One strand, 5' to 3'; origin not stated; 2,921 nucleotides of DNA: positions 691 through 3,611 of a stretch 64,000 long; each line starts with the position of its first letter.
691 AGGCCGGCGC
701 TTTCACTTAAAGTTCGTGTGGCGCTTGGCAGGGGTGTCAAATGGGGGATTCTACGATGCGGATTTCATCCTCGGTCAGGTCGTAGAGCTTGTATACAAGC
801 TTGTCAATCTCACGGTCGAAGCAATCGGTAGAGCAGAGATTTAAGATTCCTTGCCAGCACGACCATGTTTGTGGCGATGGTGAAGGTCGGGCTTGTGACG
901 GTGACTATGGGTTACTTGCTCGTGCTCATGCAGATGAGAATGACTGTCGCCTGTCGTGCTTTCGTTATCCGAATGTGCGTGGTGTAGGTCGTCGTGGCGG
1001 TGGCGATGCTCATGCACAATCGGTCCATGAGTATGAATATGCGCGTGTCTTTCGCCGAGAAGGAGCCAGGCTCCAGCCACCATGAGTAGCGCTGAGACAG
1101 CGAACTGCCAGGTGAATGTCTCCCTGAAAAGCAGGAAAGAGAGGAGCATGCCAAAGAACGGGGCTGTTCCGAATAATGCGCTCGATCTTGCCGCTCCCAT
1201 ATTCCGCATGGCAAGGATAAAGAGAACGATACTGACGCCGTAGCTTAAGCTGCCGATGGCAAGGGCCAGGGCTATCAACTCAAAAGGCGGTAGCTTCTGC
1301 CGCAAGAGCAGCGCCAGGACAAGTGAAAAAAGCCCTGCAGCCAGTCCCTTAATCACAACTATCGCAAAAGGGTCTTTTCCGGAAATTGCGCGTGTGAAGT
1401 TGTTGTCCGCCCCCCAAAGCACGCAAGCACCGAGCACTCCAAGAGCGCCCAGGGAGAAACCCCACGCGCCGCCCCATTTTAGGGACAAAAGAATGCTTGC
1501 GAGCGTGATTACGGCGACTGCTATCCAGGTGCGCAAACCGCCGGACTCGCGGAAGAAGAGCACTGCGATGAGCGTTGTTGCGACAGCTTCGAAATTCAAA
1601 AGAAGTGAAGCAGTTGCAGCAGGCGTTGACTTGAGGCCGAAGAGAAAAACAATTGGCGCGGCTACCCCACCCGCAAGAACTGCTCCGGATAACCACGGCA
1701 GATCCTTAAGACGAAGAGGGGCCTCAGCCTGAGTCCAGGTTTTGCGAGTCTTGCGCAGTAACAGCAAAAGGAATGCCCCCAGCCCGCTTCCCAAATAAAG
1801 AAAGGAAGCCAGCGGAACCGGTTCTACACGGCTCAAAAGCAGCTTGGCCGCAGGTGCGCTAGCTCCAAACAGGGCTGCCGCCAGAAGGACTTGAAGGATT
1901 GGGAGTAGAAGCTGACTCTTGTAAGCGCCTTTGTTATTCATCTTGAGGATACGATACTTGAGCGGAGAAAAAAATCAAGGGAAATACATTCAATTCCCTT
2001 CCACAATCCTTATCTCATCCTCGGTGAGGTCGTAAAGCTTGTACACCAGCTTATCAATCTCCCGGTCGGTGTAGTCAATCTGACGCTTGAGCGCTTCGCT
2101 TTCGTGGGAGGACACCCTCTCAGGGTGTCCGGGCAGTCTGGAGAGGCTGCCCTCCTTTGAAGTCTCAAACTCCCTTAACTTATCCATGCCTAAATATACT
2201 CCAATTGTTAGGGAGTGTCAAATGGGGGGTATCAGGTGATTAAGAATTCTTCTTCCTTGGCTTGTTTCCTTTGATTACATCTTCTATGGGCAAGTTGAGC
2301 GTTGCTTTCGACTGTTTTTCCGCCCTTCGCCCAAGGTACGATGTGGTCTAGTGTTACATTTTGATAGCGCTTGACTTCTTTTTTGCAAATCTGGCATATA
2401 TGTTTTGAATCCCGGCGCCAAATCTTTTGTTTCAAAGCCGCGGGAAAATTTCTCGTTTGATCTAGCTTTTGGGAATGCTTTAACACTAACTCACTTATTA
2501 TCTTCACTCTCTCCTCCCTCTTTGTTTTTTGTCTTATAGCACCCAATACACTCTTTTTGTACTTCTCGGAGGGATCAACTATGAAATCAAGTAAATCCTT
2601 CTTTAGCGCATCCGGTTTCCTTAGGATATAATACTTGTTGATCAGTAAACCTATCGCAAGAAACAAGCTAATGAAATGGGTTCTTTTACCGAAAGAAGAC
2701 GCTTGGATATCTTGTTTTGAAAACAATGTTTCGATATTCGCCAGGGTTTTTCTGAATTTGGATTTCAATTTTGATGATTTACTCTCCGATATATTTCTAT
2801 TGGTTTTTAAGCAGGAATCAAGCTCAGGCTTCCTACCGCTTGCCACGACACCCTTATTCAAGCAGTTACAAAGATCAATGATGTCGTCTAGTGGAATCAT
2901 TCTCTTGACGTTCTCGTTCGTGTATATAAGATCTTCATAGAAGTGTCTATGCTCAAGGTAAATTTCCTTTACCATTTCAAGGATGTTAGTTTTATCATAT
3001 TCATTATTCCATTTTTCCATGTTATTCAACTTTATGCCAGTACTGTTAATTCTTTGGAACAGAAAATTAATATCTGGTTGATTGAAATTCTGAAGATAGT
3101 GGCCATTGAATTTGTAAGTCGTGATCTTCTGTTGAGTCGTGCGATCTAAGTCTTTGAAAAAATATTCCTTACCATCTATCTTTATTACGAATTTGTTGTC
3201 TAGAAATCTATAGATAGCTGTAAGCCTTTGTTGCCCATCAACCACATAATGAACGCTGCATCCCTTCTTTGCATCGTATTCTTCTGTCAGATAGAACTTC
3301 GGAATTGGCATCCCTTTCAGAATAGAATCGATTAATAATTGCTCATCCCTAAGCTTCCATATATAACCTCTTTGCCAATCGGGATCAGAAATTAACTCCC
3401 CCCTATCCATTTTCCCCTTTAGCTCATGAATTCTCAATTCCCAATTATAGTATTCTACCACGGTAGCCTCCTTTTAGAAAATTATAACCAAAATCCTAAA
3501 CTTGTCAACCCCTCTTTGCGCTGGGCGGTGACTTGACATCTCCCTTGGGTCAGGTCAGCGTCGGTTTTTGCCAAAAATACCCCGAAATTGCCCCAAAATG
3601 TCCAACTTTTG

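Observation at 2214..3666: Two AT-rich cargo islets share the same left and right boundary motifs (cassette-like architecture)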

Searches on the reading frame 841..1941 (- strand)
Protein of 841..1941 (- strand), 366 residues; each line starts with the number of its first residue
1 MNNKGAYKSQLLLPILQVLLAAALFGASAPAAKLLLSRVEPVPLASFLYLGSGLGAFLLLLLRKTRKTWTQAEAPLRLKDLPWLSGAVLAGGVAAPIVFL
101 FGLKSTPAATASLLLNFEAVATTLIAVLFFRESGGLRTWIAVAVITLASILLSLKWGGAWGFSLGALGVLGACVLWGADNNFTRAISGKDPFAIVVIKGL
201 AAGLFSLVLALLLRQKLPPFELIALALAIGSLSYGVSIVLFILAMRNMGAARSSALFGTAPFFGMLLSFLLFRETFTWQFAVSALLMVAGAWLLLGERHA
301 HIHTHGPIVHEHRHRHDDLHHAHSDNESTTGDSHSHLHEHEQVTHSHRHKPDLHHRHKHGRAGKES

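Call 8: search_protein_families(library=pfam, proteins=[window:841-1941:-], max_evalue=0.01)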
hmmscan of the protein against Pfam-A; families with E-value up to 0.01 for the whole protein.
window:841-1941:- (366 aa): 1 family
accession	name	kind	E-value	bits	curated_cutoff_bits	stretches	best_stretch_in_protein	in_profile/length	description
PF00892.27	EamA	-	1.4e-29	103.6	28.2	2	164-295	2-134/135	EamA-like transporter family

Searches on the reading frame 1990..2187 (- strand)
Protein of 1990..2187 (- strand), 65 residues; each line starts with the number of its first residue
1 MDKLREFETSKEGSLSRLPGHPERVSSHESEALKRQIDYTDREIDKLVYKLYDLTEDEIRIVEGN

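Call 8: search_protein_families(library=pfam, proteins=[window:1990-2187:-], max_evalue=0.01)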
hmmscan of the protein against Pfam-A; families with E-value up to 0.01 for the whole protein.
window:1990-2187:- (65 aa): 0 families

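Call 9: search_protein_families(library=padloc, proteins=[window:1990-2187:-], max_evalue=0.01)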
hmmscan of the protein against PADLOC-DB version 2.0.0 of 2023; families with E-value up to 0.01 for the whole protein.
window:1990-2187:- (65 aa): 5 families
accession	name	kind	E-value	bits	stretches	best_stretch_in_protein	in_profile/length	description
PDLC03609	REase_MTase_IIG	-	1.1e-09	34.7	1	30-63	1029-1062/1066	Type IIG restriction enzyme-methyltransferase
PDLC03612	REase_MTase_IIG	-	1.3e-05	21.6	1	39-64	1220-1245/1247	Type IIG restriction enzyme-methyltransferase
PDLC03596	REase_MTase_IIG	-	2e-05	20.8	1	40-64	1120-1144/1148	Type IIG restriction enzyme-methyltransferase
PDLC03604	REase_MTase_IIG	-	0.0044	13.1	1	27-61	969-1003/1011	Type IIG restriction enzyme-methyltransferase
PDLC03313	MTase_II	-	0.0069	12.9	1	17-64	514-561/563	Type II methyltransferase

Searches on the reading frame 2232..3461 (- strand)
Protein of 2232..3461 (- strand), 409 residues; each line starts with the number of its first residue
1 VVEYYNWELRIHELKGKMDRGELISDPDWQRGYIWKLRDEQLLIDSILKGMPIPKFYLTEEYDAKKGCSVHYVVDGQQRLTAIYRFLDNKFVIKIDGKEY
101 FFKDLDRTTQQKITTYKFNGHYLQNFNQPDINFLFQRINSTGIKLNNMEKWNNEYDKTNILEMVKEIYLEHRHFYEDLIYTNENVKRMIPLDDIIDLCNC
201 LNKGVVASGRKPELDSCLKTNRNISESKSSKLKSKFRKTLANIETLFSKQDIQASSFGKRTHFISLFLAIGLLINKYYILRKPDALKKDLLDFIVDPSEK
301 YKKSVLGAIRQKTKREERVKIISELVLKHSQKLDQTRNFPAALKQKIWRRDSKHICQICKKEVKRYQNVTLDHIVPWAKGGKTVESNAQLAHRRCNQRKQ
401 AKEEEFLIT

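Call 8: search_protein_families(library=pfam, proteins=[window:2232-3461:-], max_evalue=0.01)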
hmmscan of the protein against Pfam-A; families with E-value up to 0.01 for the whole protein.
window:2232-3461:- (409 aa): 4 families
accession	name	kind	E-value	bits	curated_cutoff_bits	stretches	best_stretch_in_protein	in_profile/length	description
PF03235.19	GmrSD_N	-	6.3e-21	75.8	33.2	1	16-155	6-198/199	GmrSD restriction endonuclease, N-terminal domain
PF01844.29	HNH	-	1.2e-13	51.5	21.4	1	356-401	1-46/47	HNH endonuclease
PF14279.12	HNH_5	-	5.2e-11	42.8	27.5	1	356-405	1-49/56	HNH endonuclease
PF13395.12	HNH_4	-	0.00045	20.5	22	1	357-401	7-50/54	HNH endonuclease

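Call 9: search_protein_families(library=padloc, proteins=[window:2232-3461:-], max_evalue=0.01)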
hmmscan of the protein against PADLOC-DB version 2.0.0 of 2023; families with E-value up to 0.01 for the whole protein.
window:2232-3461:- (409 aa): 8 families
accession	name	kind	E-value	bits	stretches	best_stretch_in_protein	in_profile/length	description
PDLC03877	NsnA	-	2.8e-34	117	1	9-328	51-381/385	-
PDLC04027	PD-T4-2_A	-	2.4e-17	61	1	18-90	47-115/363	-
PDLC03418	REase_II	-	1.8e-16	58.2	2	25-157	34-160/372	Type II restriction enzyme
PDLC04151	HEC-05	-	2.5e-06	24.5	2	60-99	103-142/600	-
PDLC04709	PDC-M55C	-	1.2e-05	22.2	1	14-92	20-112/554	-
PDLC04150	HEC-05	-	1.6e-05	22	0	67-195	92-217/583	-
PDLC03478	REase_II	-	1.7e-05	22.7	1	336-400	93-159/219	Type II restriction enzyme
PDLC02811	DpdB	-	0.0027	14.6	1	68-97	114-143/370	DpdB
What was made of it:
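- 2232..3461 (-): Cargo of islet 1: a GmrSD_N + HNH nuclease (type IV restriction-like; PADLOC NsnA-like). Its stop codon lies 5 nt from the C-run of L. Calls 8 and 9.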

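Call 55: find_homologous_proteins(query=window:2232-3461:-, max_evalue=1e-20)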
Query window:2232-3461:- (409 aa): 205 proteins with E <= 1e-20 among 3123 candidates; the best 120 are listed.
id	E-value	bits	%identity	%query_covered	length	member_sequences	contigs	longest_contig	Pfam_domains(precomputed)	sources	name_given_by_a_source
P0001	1.9e-274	928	100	100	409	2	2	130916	PF01844.30,PF14279.13,PF03235.20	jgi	-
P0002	7.6e-191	652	70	100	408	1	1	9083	PF01844.30,PF14279.13,PF03235.20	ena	-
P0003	2.0e-190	651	69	100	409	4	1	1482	PF01844.30,PF14279.13,PF03235.20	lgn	-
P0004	1.2e-189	649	69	100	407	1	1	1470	PF01844.30,PF14279.13,PF03235.20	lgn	-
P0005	2.9e-189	647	69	100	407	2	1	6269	PF01844.30,PF14279.13,PF03235.20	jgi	-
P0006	3.9e-187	640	69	100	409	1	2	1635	PF01844.30,PF14279.13,PF03235.20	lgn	-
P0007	1.3e-185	635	67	100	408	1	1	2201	PF01844.30,PF14279.13,PF03235.20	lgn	-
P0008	1.6e-185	635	68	100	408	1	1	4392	PF01844.30,PF14279.13,PF03235.20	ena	-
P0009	9.4e-185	632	66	100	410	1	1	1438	PF01844.30,PF14279.13,PF03235.20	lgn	-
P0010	8.3e-181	619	65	100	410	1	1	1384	PF01844.30,PF14279.13,PF03235.20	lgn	-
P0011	8.5e-180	616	67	100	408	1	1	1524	PF01844.30,PF14279.13,PF03235.20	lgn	-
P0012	1.5e-178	612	65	100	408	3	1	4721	PF01844.30,PF14279.13,PF03235.20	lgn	-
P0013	2.5e-177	608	65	100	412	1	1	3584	PF01844.30,PF14279.13,PF03235.20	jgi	jgi:hypothetical protein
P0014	1.9e-176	605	66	100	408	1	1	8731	PF01844.30,PF14279.13,PF03235.20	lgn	-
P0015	4.3e-176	604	66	100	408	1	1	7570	PF01844.30,PF14279.13,PF03235.20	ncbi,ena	-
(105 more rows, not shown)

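Call 57: find_encoding_contigs(protein=P0001, flank=10000, max_places=4)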
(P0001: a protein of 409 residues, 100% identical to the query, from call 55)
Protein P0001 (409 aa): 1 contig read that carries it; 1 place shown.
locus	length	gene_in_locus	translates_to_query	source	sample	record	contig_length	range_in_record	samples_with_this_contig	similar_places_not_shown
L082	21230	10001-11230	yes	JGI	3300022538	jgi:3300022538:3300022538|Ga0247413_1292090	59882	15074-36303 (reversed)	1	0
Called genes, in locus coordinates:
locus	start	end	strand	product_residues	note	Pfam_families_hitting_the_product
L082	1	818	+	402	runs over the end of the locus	-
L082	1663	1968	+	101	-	-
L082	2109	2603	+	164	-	PF01797:Y1_Tnp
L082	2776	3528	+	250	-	PF01209:Ubie_methyltran (faint), PF13489:Methyltransf_23, PF13649:Methyltransf_25, PF13847:Methyltransf_31, PF08241:Methyltransf_11, PF08242:Methyltransf_12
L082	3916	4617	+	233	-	-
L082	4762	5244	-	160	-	-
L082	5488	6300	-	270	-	-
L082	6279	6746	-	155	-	PF04343:DUF488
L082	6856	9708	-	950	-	PF01968:Hydantoinase_A (faint), PF13941:MutL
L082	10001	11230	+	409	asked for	PF03235:GmrSD_N, PF01844:HNH, PF14279:HNH_5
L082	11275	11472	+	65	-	-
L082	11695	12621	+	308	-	PF00892:EamA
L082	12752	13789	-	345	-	PF00493:MCM (weak), PF20030:bpMoxR, PF07726:AAA_3, PF07728:AAA_5, PF17863:AAA_lid_2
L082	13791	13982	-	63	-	-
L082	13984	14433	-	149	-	PF02502:LacAB_rpiB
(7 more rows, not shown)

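Call 58: find_encoding_contigs(protein=P0002, flank=5000, max_places=2)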
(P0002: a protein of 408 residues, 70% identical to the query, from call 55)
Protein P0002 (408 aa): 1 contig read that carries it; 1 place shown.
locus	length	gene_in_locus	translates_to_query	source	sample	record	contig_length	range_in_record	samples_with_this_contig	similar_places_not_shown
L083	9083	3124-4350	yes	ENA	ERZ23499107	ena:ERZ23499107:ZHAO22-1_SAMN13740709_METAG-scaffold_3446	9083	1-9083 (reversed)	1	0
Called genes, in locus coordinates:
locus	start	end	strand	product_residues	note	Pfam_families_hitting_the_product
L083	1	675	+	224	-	?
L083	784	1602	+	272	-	PF01844:HNH (weak)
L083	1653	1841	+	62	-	-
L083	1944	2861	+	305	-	-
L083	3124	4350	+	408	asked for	PF03235:GmrSD_N, PF01844:HNH, PF14279:HNH_5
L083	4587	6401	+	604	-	-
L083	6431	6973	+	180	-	-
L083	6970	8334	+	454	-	PF00145:DNA_methylase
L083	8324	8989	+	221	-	PF00730:HhH-GPD, PF00633:HHH (weak)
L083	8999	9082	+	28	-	?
